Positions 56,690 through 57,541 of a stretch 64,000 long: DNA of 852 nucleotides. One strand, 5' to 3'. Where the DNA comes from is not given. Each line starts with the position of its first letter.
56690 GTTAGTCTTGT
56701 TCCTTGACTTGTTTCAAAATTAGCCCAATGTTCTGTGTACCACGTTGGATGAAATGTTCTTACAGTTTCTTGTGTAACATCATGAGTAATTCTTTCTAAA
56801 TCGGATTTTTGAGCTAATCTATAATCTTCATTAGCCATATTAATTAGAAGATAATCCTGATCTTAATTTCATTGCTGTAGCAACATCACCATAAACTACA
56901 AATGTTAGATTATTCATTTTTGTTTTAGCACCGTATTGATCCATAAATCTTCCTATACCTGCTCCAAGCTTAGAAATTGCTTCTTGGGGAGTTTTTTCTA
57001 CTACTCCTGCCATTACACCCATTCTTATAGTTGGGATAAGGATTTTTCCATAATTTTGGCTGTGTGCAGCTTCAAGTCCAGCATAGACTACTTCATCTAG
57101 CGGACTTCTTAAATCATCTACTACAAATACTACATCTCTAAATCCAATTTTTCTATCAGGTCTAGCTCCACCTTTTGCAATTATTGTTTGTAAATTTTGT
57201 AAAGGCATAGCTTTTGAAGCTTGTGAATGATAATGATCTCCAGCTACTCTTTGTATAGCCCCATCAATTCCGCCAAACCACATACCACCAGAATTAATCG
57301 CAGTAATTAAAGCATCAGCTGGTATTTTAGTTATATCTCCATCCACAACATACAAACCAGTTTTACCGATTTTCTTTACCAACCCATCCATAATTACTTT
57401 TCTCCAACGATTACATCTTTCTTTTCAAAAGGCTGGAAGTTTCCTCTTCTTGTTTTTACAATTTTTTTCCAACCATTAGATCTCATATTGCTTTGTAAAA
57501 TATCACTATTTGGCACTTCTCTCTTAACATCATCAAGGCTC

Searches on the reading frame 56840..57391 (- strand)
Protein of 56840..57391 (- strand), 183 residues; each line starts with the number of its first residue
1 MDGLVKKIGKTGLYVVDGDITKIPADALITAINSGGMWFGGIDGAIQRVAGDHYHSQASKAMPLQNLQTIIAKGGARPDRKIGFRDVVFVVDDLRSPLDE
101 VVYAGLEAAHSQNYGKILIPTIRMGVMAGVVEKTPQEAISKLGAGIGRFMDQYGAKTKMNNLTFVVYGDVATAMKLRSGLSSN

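Call 7: search_protein_families(library=pfam, proteins=[window:56840-57391:-], max_evalue=0.1)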
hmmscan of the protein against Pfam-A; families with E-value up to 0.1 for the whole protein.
window:56840-57391:- (183 aa): 1 family
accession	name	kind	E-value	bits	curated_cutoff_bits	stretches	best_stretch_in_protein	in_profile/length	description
PF01661.27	Macro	-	0.00064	20.1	22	1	30-128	2-108/118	Macro domain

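Call 9: search_protein_families(library=ncbifam, proteins=[window:56840-57391:-], max_evalue=0.1)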
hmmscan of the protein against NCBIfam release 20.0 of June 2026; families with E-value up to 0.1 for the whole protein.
window:56840-57391:- (183 aa): 12 families
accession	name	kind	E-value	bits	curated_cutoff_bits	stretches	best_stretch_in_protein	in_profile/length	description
NF001660.0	PRK00431.1-1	equivalog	2.6e-09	36.9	271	1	11-136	3-135/177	O-acetyl-ADP-ribose deacetylase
NF001664.0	PRK00431.1-6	equivalog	1.2e-08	34.6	200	1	13-138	4-137/173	O-acetyl-ADP-ribose deacetylase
NF001666.0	PRK00431.2-2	equivalog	2.5e-07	30.7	246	1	13-126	3-118/164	ADP-ribose-binding protein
NF001663.0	PRK00431.1-4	equivalog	2.4e-06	27.6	285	1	13-54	9-50/180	ADP-ribose-binding protein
NF001668.0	PRK00431.2-4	equivalog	3.3e-05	23.3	278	1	14-54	52-92/220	ADP-ribose-binding protein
NF001661.0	PRK00431.1-2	equivalog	6.4e-05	22.9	291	1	15-57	5-47/179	O-acetyl-ADP-ribose deacetylase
NF001667.0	PRK00431.2-3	equivalog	0.00041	20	252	1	11-52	8-49/182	ADP-ribose-binding protein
NF009880.0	PRK13341.1-1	equivalog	0.00062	18.2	891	1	13-60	429-476/599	AAA family ATPase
NF001662.0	PRK00431.1-3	equivalog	0.00091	19.1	215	1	12-62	4-57/185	[protein ADP-ribosylglutamate] hydrolase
NF001665.0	PRK00431.2-1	equivalog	0.0027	17.3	315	1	12-51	9-48/177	ADP-ribose-binding protein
NF003163.0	PRK04143.1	equivalog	0.016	14.6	272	1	5-65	77-142/265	protein-ADP-ribose hydrolase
TIGR00969.1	3a0106s02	subfamily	0.039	13.4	240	1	85-134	160-208/272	sulfate ABC transporter permease subunit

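Call 10: search_protein_families(library=padloc, proteins=[window:56840-57391:-], max_evalue=0.1)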
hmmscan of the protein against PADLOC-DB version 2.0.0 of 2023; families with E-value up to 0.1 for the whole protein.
window:56840-57391:- (183 aa): 0 families

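Call 11: search_protein_families(library=phrogs, proteins=[window:56840-57391:-], max_evalue=0.1)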
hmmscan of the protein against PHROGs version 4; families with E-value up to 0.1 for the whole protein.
window:56840-57391:- (183 aa): 1 family
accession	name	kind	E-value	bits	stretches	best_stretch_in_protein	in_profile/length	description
phrog_2613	-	unknown function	0.085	13.4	0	24-59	39-74/274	-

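Call 12: search_solved_structures(query=window:56840-57391:-, max_evalue=1, show_alignments=2)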
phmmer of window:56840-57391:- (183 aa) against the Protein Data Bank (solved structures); distinct sequences matched with E-value up to 1: 44.
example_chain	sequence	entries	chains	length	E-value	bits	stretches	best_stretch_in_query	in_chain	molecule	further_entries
5cms_R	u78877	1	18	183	4.9e-07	32.9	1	10-54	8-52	O-acetyl-ADP-ribose deacetylase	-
5cb3_A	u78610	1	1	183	5.8e-07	32.6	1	10-54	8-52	O-acetyl-ADP-ribose deacetylase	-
1spv_A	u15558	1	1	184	7.1e-07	32.4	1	10-54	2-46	putative polyprotein/phosphatase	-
9w48_A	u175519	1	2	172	4.2e-05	26.6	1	12-53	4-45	Macro domain-containing protein DR_2288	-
4abk_A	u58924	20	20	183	8.6e-05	25.6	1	6-136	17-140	POLY [ADP-RIBOSE] POLYMERASE 14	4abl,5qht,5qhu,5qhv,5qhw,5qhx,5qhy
5cb5_R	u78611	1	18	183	0.00011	25.3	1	10-53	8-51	O-acetyl-ADP-ribose deacetylase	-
7d2c_A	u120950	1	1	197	0.00011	25.2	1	6-136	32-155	Protein mono-ADP-ribosyltransferase PARP14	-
2x47_A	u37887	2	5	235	0.00029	23.9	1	15-68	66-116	MACRO DOMAIN-CONTAINING PROTEIN 1 | ADP-ribose glycohydrolase MACROD1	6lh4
7ny6_A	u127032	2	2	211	0.00046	23.2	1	8-63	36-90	Histone macroH2A1.1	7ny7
5l9k_A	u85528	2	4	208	0.0014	21.6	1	7-55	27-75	MACROD-TYPE MACRODOMAIN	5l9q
5fud_A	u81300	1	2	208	0.0015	21.5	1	8-55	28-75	O-ACETYL-ADP-RIBOSE DEACETYLASE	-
4iqy_A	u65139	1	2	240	0.0024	20.9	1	13-52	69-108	O-acetyl-ADP-ribose deacetylase MACROD2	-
4gvw_A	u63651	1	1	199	0.0024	20.8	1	6-74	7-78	De novo designed serine hydrolase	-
5fsu_A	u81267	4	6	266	0.0031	20.5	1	16-78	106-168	MACRODOMAIN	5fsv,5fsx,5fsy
6y4y_A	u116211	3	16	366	0.0041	20.1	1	14-52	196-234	Thioredoxin 1,ADP-ribose glycohydrolase MACROD2 | ADP-ribose glycohydrolase MACROD2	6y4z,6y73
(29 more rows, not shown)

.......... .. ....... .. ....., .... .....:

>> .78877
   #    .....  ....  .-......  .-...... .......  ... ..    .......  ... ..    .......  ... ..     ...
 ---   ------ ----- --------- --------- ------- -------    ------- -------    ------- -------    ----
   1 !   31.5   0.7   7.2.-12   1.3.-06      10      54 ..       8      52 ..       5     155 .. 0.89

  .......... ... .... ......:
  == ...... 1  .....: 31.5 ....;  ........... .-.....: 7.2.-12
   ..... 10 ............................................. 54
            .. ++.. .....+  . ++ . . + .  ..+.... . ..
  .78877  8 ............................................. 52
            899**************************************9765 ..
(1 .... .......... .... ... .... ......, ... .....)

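Call 25: find_homologous_proteins(query=window:56840-57391:-, max_evalue=0.001)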
Query window:56840-57391:- (183 aa): 392 proteins with E <= 0.001 among 451 candidates; the best 120 are listed.
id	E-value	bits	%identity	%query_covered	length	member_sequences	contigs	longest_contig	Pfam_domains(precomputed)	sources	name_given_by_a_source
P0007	3.4e-114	397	100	100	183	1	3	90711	-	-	-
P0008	2.8e-81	289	72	97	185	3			-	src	-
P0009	1.8e-77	277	69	98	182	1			-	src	-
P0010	5.8e-76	272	70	99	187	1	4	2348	-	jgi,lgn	-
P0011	7.0e-74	265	68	99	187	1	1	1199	-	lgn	-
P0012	1.1e-73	265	69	98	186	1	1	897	-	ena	-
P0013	2.1e-73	264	69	98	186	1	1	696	-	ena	-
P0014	2.3e-73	264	69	98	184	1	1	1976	-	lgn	-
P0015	1.6e-72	261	68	98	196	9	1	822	-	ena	-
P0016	2.2e-72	260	67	98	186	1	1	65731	-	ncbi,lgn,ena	-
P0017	4.9e-70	253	65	98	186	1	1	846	-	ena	-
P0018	9.2e-70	252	65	93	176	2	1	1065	PF01661.28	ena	-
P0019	3.8e-69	250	64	99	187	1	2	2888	PF01661.28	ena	-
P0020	4.1e-69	250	66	98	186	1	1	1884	-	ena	-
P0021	4.9e-69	249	66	93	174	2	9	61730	-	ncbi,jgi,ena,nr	ncbi:hypothetical protein J4456_00880 [Candidatus Pacearchaeota archaeon]|nr:hypothetical protein [C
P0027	2.3e-67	244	62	99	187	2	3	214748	-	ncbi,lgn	-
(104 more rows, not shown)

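Call 26: find_encoding_contigs(protein=P0016, flank=4000, max_places=3)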
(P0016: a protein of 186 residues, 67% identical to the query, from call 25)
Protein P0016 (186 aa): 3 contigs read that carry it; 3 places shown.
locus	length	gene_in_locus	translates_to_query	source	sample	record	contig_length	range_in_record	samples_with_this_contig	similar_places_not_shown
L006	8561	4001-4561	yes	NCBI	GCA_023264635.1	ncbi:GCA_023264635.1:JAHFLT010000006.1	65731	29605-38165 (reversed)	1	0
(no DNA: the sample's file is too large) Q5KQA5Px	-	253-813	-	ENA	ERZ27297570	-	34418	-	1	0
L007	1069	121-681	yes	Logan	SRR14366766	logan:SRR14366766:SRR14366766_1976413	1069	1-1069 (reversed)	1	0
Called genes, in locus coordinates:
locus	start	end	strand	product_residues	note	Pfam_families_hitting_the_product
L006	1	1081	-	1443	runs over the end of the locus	PF00413:Peptidase_M10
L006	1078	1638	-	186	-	-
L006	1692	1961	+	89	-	PF21866:DUF6915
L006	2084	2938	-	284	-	PF02498:Bro-N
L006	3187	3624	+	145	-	PF01797:Y1_Tnp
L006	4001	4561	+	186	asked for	-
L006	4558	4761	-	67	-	-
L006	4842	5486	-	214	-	PF04981:NMD3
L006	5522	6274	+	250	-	-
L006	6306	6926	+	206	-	-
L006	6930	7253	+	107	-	PF07282:Cas12f1-like_TNB (faint), PF01096:Zn_ribbon_TFIIS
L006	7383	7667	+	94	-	-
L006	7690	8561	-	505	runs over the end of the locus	PF01368:DHH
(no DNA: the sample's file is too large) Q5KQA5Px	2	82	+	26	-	?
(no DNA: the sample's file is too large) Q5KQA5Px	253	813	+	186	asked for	-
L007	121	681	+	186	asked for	-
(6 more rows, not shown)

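Call 27: find_encoding_contigs(protein=P0021, flank=4000, max_places=3)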
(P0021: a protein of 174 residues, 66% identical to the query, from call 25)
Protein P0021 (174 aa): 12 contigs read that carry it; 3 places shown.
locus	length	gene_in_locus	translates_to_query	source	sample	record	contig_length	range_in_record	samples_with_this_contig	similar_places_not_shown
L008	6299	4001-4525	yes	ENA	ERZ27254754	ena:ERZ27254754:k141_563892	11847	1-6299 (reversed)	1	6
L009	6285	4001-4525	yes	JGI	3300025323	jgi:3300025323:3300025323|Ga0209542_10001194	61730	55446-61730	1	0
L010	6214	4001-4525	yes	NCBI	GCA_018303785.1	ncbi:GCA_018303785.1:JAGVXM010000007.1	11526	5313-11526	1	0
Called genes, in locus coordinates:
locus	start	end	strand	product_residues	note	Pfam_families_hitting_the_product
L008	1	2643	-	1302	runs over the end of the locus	-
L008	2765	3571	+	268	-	PF13175:AAA_15 (faint), PF00005:ABC_tran, PF13304:AAA_21 (faint), PF02353:CMAS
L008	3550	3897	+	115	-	PF02353:CMAS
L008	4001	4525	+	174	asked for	-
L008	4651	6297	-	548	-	?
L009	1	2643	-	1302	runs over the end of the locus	-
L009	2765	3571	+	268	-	PF13175:AAA_15 (faint), PF00005:ABC_tran, PF13304:AAA_21 (faint), PF02353:CMAS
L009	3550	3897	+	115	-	PF02353:CMAS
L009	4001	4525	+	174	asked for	-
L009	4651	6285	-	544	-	?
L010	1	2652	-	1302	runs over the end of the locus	-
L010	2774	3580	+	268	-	PF13175:AAA_15 (faint), PF00005:ABC_tran, PF13304:AAA_21 (faint), PF02353:CMAS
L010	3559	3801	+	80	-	PF02353:CMAS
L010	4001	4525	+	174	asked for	-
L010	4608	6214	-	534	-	?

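Call 28: find_encoding_contigs(protein=P0027, flank=4000, max_places=3)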
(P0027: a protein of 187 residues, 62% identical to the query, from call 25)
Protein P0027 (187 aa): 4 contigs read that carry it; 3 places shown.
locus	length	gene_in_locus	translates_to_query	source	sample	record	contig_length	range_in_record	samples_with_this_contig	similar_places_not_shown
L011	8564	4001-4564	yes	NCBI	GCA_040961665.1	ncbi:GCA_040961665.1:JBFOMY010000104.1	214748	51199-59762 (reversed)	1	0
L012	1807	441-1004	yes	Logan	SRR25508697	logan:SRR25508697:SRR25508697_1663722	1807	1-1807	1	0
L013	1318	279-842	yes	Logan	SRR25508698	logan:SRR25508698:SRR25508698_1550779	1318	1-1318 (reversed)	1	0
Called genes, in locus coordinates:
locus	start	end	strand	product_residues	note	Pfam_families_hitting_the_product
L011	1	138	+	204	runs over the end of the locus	PF03876:SHS2_Rpb7-N, PF00575:S1 (weak)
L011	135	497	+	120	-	-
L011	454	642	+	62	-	PF06093:Spt4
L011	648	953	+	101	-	PF01282:Ribosomal_S24e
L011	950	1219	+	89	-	-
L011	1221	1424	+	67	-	PF01599:Ribosomal_S27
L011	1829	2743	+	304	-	PF02616:SMC_ScpA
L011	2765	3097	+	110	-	-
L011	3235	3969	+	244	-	PF01902:Diphthami_syn_2_N, PF28410:Diphthami_syn_2_C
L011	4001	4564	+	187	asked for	-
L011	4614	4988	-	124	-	-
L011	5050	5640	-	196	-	PF13707:RloB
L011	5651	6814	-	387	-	PF13175:AAA_15 (faint), PF13304:AAA_21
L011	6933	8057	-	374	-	PF00152:tRNA-synt_2 (weak), PF01409:tRNA-synt_2d, PF13393:tRNA-synt_His, PF00587:tRNA-synt_2b (weak), PF03129:HGTP_anticodon (weak)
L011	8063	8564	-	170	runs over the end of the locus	PF01451:LMWPc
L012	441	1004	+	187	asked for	-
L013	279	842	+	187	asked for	-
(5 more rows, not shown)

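Call 68: search_solved_structures(query=A4, max_evalue=0.001, show_alignments=2)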
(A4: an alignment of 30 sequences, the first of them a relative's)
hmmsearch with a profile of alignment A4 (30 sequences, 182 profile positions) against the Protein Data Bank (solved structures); distinct sequences matched with E-value up to 0.001: 41.
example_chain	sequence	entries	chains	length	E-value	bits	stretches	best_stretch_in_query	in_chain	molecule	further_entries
5cms_R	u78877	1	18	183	2.1e-12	50.2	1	8-52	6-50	O-acetyl-ADP-ribose deacetylase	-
5cb3_A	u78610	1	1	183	3.1e-12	49.7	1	8-52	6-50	O-acetyl-ADP-ribose deacetylase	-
1spv_A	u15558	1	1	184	9.1e-12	48.2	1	10-52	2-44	putative polyprotein/phosphatase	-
4abk_A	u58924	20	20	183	6.8e-11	45.3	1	7-166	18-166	POLY [ADP-RIBOSE] POLYMERASE 14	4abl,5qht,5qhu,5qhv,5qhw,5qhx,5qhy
7d2c_A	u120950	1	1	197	8.6e-11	45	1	7-166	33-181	Protein mono-ADP-ribosyltransferase PARP14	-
5cb5_R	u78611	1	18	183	1.1e-09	41.4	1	8-52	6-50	O-acetyl-ADP-ribose deacetylase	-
1hjz_A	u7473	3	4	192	1.1e-08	38.1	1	7-175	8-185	HYPOTHETICAL PROTEIN AF1521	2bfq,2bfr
7wr6_B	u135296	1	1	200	1.3e-08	37.9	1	7-175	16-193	ADP-ribose glycohydrolase AF_1521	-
1vhu_A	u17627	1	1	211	1.6e-08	37.6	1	7-175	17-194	Hypothetical protein AF1521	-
4gvw_A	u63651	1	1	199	2.1e-08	37.2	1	7-153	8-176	De novo designed serine hydrolase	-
9w48_A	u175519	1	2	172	3.6e-08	36.4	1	11-53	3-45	Macro domain-containing protein DR_2288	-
6fx7_A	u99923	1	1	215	5.5e-08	35.8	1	7-175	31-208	[Protein ADP-ribosylglutamate] hydrolase AF_1521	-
7ny6_A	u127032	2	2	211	1e-07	35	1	11-171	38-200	Histone macroH2A1.1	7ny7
2x47_A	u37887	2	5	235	1.3e-07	34.6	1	7-57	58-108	MACRO DOMAIN-CONTAINING PROTEIN 1 | ADP-ribose glycohydrolase MACROD1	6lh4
4iqy_A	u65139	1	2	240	4.3e-07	32.9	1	4-52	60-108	O-acetyl-ADP-ribose deacetylase MACROD2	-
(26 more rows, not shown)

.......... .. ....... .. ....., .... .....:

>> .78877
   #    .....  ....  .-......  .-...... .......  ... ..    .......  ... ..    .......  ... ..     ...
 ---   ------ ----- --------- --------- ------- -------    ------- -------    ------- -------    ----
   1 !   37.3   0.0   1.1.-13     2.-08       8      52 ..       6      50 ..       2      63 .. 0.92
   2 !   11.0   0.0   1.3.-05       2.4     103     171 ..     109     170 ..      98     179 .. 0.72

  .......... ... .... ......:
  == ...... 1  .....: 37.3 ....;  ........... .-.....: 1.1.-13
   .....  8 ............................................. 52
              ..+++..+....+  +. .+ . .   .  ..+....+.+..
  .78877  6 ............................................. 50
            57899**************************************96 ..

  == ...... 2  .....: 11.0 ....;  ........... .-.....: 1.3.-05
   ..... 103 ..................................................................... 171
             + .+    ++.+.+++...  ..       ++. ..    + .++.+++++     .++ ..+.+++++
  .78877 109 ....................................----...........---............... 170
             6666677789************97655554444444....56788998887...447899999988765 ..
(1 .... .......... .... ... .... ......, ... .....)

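Call 100: find_related_loci(query=A4, collection=viral_contigs, flank=5000)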
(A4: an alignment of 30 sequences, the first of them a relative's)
Query A4 (183 aa) in viral_contigs; peptide patterns used: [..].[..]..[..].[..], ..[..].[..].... (x = any residue, [..] = any of these).
37 stretches matched a pattern; 3 encode a relative of the query (tblastn E <= 1e-3); 3 distinct loci.
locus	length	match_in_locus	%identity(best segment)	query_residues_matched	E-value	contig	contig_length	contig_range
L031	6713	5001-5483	44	15-181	4e-40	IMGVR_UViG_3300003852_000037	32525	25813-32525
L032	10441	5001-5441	44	18-167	8e-37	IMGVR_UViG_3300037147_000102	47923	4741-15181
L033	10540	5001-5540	36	1-167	8e-30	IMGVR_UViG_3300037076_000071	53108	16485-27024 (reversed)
